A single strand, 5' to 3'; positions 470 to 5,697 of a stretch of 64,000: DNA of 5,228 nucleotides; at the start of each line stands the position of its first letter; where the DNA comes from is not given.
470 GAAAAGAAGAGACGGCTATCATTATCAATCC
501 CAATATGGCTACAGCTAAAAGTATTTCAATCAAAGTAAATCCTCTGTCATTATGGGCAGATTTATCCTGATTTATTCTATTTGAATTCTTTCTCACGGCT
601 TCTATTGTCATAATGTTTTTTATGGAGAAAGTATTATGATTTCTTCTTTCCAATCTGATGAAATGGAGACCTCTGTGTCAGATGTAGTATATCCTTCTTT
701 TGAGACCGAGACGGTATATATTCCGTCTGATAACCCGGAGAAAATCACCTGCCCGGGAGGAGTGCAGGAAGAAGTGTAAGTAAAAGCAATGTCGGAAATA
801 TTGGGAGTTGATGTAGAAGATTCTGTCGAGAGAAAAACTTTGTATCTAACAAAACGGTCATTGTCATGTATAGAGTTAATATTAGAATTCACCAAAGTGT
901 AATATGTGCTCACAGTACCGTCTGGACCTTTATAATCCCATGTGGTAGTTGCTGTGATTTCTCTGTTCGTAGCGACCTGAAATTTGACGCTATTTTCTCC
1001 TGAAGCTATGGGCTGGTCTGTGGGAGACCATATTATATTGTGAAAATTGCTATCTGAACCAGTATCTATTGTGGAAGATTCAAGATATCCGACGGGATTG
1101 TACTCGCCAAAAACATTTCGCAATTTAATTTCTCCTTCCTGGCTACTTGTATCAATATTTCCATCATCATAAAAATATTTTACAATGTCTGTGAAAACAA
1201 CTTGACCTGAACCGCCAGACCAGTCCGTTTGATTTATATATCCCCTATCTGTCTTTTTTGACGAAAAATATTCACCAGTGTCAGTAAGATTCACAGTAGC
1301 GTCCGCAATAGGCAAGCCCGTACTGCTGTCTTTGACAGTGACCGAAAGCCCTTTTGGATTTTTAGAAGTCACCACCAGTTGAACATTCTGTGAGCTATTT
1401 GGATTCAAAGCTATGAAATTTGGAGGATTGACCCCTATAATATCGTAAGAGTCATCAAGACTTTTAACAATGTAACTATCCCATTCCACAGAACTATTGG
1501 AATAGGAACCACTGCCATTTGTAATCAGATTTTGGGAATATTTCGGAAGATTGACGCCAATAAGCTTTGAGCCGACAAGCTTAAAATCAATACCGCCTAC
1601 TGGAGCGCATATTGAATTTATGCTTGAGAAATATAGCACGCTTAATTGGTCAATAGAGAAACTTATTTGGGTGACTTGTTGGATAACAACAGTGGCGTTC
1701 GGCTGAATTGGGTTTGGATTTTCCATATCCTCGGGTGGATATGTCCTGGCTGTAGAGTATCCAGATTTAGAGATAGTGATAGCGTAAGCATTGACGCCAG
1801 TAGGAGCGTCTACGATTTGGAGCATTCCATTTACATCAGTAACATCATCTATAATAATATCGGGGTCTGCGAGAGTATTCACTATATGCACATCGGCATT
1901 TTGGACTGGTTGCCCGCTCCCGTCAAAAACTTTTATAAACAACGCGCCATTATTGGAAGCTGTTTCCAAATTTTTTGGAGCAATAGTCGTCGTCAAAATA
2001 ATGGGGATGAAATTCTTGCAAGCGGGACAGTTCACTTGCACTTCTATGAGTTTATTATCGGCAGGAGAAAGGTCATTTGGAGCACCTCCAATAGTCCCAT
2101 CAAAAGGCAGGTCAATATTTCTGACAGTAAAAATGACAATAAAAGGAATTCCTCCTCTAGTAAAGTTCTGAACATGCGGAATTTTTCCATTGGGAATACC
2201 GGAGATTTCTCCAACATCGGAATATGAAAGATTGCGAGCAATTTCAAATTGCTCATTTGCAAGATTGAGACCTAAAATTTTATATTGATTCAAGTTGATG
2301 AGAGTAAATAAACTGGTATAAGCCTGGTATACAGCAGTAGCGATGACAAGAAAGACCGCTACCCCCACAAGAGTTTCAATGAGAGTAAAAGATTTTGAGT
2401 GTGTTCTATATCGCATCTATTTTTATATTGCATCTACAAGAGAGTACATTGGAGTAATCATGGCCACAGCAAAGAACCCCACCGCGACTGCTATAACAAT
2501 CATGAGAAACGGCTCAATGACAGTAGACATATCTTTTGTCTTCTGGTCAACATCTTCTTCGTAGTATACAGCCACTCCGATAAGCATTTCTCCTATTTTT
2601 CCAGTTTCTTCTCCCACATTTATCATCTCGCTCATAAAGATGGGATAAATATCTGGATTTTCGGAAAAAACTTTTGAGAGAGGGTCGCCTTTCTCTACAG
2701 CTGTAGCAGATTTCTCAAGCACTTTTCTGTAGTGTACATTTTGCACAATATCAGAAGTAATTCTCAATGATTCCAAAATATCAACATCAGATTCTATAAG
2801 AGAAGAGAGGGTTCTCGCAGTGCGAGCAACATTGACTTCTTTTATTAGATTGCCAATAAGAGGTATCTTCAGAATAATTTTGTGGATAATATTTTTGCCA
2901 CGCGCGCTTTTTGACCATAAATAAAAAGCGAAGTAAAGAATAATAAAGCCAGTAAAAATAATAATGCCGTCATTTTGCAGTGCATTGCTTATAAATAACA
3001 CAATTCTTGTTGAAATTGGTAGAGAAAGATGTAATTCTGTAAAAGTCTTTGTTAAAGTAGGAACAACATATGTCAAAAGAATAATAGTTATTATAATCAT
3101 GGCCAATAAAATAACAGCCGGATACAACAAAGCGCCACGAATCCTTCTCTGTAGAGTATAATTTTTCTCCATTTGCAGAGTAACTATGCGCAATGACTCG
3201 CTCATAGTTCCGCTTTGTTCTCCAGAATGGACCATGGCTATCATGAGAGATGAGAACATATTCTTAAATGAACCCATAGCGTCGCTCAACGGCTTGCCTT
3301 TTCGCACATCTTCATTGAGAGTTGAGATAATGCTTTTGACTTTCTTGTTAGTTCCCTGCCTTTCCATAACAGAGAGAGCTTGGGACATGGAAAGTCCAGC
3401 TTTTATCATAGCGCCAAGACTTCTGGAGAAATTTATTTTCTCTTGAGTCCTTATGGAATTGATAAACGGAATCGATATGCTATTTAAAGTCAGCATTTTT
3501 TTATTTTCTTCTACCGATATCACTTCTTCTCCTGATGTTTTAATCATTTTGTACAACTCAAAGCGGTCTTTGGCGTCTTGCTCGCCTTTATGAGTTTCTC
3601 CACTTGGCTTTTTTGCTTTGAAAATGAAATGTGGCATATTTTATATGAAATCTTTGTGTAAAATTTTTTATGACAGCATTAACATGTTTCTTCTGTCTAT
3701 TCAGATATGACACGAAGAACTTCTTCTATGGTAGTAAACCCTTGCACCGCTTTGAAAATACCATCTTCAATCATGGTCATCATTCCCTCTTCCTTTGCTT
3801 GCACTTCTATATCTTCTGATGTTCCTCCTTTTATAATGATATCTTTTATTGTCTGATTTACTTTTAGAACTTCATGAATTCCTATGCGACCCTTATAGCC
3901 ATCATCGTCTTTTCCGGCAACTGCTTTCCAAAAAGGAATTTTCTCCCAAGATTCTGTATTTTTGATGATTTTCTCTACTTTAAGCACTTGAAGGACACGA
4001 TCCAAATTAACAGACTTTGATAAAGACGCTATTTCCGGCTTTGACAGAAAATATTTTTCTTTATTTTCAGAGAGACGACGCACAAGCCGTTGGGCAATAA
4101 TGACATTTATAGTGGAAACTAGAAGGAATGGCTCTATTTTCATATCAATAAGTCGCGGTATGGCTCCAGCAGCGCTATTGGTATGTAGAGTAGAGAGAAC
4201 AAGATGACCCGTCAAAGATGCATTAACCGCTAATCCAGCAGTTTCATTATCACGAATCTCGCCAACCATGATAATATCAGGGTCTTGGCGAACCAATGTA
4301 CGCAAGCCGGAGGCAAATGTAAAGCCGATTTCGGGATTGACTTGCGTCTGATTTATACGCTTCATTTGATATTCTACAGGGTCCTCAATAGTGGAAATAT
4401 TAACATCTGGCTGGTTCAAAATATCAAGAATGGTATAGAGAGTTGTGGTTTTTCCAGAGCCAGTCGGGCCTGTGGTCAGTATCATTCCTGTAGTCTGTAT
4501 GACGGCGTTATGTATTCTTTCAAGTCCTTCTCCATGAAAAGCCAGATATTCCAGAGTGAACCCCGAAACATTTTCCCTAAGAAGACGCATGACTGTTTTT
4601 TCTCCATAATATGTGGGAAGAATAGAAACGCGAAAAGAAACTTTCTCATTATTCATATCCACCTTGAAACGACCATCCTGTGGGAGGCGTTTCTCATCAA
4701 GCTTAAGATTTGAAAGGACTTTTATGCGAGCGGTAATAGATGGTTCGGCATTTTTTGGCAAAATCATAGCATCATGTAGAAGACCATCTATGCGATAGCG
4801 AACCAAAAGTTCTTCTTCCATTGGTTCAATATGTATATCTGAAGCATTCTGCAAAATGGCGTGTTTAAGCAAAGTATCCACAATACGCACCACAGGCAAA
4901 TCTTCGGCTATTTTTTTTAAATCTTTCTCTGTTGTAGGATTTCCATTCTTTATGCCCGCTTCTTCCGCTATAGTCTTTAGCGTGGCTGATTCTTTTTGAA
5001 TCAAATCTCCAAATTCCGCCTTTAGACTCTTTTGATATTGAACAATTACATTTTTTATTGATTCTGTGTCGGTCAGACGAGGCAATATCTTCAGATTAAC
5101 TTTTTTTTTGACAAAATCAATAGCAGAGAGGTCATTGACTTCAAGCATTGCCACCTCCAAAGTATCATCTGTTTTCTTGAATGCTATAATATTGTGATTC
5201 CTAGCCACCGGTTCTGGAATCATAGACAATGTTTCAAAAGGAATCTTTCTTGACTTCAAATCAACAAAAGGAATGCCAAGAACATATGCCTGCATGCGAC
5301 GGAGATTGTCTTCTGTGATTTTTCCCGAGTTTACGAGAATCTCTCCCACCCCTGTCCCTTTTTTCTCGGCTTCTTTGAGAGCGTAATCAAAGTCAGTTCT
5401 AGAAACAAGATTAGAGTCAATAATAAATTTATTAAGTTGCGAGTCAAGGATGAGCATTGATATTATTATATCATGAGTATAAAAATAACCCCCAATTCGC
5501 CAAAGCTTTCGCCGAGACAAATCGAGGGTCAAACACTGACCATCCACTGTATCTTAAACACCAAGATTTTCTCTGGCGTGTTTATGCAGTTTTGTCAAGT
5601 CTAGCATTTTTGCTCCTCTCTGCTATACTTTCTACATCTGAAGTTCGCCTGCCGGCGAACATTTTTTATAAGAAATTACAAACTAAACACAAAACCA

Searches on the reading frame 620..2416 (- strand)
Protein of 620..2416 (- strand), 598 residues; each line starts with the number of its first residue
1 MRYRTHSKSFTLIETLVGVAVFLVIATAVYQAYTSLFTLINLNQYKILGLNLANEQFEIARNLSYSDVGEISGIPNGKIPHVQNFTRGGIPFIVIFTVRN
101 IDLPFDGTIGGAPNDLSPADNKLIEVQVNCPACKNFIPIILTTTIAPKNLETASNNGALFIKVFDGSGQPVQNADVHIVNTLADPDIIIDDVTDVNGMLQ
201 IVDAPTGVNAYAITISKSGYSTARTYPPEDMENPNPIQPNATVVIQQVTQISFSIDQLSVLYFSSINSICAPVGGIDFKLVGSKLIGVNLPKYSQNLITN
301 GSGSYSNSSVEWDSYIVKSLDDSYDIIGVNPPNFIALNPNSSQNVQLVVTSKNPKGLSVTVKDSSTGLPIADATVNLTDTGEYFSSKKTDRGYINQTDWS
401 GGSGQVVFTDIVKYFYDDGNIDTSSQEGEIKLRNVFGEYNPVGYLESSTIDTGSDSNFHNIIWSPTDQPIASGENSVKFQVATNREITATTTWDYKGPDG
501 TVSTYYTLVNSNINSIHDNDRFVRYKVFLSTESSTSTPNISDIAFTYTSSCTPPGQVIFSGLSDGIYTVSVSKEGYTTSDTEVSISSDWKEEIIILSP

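Call 47: search_protein_families(library=pfam, proteins=[window:620-2416:-], max_evalue=0.001)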
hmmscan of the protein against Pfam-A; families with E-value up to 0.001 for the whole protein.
window:620-2416:- (598 aa): 4 families
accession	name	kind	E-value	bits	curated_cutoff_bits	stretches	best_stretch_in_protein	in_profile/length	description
PF13620.12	CarboxypepD_reg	-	1.2e-12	48.4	32.3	1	162-249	5-75/82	Carboxypeptidase regulatory-like domain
PF13715.12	CarbopepD_reg_2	-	2.1e-05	24.9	32.2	0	162-224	4-59/88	CarboxypepD_reg-like domain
PF07963.17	N_methyl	-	5.8e-05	22.9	21.2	1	6-30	3-27/27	Prokaryotic N-terminal methylation motif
PF08308.17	PEGA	-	0.00024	21.4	20.8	0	561-588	31-58/71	PEGA domain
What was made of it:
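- These are the pilB-like genes at 3697-5547 and 61420-63234, the pilC-like gene at 2423-3637 and a pilin-like gene at 620-2416 (call 47).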

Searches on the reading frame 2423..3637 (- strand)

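Call 47: search_protein_families(library=pfam, proteins=[window:2423-3637:-], max_evalue=0.001)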
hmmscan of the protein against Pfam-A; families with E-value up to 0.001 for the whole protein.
window:2423-3637:- (404 aa): 1 family
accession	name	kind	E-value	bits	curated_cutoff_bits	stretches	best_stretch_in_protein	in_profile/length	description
PF00482.28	T2SSF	-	8.2e-56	187.8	25.2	2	70-193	1-125/125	Type II secretion system (T2SS), protein F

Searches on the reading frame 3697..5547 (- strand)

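Call 47: search_protein_families(library=pfam, proteins=[window:3697-5547:-], max_evalue=0.001)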
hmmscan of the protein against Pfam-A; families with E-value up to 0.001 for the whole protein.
window:3697-5547:- (616 aa): 2 families
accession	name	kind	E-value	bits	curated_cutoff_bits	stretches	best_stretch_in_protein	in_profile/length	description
PF00437.27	T2SSE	-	1.3e-119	399.6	24.9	1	215-612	4-370/370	Type II/IV secretion system protein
PF05157.20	MshEN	-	1.3e-11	44.8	23.1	1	90-176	1-88/90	MshEN domain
